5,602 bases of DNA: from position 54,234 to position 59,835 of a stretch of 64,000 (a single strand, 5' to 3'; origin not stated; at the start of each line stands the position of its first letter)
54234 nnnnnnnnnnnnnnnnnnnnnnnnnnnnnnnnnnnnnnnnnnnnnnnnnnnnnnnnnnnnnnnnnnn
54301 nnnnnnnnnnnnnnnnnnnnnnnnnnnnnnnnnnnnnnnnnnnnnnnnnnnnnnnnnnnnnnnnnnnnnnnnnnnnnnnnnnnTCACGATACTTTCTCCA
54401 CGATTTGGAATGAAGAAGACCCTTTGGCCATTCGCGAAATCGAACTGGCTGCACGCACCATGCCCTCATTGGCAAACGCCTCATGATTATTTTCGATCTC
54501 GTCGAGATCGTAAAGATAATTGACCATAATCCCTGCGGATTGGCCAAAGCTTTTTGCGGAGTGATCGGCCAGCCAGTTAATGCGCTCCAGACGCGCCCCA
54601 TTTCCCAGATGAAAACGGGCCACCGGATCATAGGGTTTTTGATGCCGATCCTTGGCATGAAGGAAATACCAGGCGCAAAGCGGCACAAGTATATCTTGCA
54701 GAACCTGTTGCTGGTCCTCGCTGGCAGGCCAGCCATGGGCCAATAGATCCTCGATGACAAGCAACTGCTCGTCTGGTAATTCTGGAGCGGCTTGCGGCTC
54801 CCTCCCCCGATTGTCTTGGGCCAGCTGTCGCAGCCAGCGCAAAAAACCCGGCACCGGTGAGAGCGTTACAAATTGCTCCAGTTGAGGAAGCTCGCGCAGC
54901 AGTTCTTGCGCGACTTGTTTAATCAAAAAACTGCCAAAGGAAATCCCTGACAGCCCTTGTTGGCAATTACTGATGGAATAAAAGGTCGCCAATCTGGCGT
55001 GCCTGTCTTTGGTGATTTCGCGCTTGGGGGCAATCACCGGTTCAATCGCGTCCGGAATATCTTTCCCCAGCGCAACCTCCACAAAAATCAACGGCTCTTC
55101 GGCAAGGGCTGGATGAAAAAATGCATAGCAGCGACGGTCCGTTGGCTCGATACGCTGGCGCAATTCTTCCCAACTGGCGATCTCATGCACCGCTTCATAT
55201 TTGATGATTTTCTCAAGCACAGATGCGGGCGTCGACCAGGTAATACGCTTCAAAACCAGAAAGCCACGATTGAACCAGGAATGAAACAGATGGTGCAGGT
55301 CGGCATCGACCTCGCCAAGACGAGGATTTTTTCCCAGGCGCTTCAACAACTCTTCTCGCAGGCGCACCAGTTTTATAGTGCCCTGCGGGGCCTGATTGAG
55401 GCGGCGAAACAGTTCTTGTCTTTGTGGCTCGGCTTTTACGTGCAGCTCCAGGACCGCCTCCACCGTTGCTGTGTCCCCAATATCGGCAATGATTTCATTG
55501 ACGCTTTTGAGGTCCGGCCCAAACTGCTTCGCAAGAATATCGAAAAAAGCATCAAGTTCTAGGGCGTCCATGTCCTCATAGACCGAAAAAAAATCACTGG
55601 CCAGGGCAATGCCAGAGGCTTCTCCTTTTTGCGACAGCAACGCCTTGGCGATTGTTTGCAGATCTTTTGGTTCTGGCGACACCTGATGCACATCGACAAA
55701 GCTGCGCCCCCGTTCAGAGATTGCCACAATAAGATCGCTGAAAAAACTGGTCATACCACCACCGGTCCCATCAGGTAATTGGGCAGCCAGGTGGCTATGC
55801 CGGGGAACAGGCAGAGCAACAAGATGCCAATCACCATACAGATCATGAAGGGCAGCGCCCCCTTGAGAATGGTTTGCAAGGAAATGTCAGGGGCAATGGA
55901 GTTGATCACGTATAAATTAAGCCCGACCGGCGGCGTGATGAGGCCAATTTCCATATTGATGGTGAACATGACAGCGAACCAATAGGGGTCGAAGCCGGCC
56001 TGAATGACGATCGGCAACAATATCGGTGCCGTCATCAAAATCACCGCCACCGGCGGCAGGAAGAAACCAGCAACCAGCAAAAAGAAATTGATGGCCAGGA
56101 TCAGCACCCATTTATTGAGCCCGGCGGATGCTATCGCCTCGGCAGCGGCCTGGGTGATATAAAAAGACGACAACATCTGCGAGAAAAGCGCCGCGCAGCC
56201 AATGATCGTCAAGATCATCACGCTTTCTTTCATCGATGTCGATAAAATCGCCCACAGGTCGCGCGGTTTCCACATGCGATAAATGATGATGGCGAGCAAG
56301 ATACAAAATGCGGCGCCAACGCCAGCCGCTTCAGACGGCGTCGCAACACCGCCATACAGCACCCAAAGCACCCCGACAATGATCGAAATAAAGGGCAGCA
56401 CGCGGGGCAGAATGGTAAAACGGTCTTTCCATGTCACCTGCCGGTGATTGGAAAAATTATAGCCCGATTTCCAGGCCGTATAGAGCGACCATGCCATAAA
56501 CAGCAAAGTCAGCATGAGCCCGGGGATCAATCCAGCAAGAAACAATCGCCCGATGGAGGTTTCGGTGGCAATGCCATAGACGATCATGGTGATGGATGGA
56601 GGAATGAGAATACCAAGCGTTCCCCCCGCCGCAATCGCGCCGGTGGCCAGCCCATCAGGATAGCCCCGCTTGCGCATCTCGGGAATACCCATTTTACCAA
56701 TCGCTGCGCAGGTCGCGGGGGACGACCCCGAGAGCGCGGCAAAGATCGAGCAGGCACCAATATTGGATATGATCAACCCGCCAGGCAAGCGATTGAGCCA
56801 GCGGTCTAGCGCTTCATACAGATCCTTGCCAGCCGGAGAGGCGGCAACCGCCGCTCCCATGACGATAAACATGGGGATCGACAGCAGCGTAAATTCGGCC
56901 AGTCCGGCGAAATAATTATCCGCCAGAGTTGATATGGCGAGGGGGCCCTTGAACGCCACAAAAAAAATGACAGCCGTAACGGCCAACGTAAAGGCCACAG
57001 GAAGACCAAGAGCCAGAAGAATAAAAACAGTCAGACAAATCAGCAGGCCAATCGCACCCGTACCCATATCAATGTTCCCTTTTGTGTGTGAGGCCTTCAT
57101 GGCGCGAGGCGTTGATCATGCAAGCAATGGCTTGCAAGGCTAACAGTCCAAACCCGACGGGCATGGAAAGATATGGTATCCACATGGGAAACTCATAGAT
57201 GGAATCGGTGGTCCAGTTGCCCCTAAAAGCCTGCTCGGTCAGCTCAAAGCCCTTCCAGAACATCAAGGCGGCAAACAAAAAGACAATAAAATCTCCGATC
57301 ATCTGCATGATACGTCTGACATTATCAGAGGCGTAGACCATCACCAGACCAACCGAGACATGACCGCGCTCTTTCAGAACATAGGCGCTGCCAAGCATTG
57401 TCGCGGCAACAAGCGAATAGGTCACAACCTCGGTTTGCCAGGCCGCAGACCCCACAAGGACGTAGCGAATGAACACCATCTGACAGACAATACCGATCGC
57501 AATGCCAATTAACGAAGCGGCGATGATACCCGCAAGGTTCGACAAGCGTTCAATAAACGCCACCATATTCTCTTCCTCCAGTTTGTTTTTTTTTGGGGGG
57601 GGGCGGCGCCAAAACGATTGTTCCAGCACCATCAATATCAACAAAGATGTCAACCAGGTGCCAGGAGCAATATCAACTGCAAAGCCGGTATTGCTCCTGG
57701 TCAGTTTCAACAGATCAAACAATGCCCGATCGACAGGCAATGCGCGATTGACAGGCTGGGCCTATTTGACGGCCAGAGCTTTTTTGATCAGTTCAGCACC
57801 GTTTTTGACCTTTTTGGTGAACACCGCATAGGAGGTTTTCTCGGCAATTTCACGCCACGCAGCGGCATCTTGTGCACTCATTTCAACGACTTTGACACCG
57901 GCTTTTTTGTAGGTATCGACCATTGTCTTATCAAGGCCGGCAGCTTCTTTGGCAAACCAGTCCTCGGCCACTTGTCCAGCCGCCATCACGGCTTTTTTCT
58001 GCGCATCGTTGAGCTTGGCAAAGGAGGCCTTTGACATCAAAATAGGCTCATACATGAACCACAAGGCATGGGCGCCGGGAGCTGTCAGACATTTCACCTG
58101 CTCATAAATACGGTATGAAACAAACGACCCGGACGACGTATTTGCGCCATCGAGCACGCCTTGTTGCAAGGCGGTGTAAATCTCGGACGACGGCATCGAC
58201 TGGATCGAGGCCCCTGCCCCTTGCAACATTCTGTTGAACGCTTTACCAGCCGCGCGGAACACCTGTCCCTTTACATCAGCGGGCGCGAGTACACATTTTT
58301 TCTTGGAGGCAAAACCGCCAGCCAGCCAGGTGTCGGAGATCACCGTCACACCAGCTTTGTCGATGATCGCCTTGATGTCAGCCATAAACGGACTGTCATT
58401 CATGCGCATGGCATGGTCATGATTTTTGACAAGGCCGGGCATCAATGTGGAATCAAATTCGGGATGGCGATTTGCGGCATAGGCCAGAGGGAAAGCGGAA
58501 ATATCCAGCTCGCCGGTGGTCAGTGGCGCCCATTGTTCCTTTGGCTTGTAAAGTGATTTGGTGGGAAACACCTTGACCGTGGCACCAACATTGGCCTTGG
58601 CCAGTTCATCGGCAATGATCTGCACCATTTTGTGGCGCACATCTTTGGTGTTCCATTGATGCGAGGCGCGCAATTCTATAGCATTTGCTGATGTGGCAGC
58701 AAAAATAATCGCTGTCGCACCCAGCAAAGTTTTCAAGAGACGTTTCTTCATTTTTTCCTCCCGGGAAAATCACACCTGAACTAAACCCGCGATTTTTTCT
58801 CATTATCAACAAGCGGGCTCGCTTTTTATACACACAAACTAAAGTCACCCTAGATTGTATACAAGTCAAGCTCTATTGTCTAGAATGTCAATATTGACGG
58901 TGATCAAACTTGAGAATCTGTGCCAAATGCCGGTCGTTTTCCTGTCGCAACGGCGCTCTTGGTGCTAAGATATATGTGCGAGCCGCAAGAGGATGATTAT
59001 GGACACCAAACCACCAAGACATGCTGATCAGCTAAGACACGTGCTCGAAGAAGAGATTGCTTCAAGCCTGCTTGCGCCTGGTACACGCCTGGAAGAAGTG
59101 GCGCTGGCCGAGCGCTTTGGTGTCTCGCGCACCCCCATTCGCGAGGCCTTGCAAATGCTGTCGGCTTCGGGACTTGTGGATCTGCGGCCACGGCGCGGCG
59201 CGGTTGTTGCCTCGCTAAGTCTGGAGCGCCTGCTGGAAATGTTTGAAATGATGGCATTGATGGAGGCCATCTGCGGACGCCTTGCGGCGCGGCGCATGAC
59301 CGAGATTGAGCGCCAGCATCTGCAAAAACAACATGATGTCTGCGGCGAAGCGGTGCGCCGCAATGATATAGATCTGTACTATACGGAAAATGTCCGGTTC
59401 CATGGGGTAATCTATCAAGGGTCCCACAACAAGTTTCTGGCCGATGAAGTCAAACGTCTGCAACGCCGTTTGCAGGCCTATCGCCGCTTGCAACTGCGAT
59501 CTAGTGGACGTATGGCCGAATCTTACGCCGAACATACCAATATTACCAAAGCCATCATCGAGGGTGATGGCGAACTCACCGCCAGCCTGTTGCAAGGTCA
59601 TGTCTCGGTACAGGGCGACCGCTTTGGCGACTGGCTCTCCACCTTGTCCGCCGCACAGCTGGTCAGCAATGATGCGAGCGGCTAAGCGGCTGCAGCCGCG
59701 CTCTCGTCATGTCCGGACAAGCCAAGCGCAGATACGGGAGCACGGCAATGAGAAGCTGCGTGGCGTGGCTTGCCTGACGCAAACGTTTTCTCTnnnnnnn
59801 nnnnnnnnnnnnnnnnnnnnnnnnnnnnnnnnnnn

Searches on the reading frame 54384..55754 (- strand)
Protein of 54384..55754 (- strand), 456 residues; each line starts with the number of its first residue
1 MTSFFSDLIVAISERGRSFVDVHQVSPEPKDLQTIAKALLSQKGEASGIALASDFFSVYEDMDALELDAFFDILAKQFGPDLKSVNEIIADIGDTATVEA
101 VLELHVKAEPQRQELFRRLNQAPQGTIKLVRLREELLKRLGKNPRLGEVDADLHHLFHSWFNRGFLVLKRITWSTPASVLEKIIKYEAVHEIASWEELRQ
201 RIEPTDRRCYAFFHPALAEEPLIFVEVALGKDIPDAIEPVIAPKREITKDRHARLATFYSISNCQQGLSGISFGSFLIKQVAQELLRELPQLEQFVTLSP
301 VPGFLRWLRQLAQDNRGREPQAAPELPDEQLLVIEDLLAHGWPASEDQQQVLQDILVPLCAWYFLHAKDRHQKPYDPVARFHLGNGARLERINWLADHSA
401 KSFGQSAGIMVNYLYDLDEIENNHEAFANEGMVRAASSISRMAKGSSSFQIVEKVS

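Call 70: search_protein_families(library=pfam, proteins=[window:54384-55754:-], max_evalue=0.00001)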
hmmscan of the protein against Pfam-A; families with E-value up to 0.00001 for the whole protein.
window:54384-55754:- (456 aa): 2 families
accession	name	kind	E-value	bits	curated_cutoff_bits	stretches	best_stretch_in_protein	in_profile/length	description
PF05292.17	MCD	-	4.4e-101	338.2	23.2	1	164-416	1-253/253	Malonyl-CoA decarboxylase C-terminal domain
PF17408.7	MCD_N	-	2e-24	86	22.4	1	78-161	1-85/85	Malonyl-CoA decarboxylase N-terminal domain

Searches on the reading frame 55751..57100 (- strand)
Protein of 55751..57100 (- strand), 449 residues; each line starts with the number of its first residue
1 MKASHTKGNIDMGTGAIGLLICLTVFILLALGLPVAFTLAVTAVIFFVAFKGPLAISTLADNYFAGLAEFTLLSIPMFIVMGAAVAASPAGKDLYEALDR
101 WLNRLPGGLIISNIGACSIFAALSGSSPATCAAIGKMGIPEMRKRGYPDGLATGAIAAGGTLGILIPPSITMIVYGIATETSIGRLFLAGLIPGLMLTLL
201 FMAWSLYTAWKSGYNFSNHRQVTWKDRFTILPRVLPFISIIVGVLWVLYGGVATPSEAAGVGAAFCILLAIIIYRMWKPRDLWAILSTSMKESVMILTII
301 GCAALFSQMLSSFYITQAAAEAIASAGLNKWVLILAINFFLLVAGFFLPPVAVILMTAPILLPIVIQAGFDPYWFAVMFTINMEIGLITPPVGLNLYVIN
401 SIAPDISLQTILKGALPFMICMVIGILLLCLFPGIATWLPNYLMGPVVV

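Call 71: search_protein_families(library=pfam, proteins=[window:55751-57100:-], max_evalue=0.00001)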
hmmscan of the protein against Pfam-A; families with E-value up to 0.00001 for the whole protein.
window:55751-57100:- (449 aa): 1 family
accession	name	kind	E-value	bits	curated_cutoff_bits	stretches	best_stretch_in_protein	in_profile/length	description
PF06808.19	DctM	-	6.6e-94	315.5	23.8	1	24-435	3-413/413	Tripartite ATP-independent periplasmic transporter, DctM component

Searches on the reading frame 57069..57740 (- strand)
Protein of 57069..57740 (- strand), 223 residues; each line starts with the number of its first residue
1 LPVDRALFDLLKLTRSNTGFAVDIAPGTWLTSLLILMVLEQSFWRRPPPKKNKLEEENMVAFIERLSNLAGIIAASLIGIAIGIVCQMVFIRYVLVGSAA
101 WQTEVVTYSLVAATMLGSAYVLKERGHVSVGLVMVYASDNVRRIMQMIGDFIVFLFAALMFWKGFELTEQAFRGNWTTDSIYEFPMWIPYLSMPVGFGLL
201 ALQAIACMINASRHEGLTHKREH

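Call 71: search_protein_families(library=pfam, proteins=[window:57069-57740:-], max_evalue=0.00001)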
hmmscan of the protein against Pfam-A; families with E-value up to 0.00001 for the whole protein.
window:57069-57740:- (223 aa): 1 family
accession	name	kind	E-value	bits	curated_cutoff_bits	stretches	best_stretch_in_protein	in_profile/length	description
PF04290.18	DctQ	-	4.3e-30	104.7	28.3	1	82-212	2-130/132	Tripartite ATP-independent periplasmic transporters, DctQ component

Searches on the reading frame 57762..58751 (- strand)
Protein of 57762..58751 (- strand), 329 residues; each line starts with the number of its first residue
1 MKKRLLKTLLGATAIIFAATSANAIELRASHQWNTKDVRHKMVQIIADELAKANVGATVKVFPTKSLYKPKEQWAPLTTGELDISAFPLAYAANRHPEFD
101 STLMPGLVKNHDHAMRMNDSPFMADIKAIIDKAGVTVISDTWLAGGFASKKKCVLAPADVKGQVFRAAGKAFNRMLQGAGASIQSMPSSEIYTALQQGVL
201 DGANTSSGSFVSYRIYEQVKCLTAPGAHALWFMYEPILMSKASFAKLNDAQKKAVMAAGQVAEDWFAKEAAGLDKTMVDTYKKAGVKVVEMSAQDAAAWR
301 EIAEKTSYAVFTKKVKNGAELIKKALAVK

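Call 71: search_protein_families(library=pfam, proteins=[window:57762-58751:-], max_evalue=0.00001)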
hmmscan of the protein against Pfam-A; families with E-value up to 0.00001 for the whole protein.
window:57762-58751:- (329 aa): 1 family
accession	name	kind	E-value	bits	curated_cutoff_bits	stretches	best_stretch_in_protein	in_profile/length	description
PF03480.18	DctP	-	1.8e-40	139.5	23.4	1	30-306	2-278/286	Bacterial extracellular solute-binding protein, family 7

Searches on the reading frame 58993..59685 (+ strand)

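Call 71: search_protein_families(library=pfam, proteins=[window:58993-59685:+], max_evalue=0.00001)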
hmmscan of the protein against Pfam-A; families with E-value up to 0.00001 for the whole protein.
window:58993-59685:+ (230 aa): 2 families
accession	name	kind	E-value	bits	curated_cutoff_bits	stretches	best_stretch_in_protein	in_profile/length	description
PF07729.17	FCD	-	4.9e-26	92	24.3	1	82-204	1-123/125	FCD domain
PF00392.27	GntR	-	4.5e-18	65.1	27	1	12-72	3-64/64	Bacterial regulatory proteins, gntR family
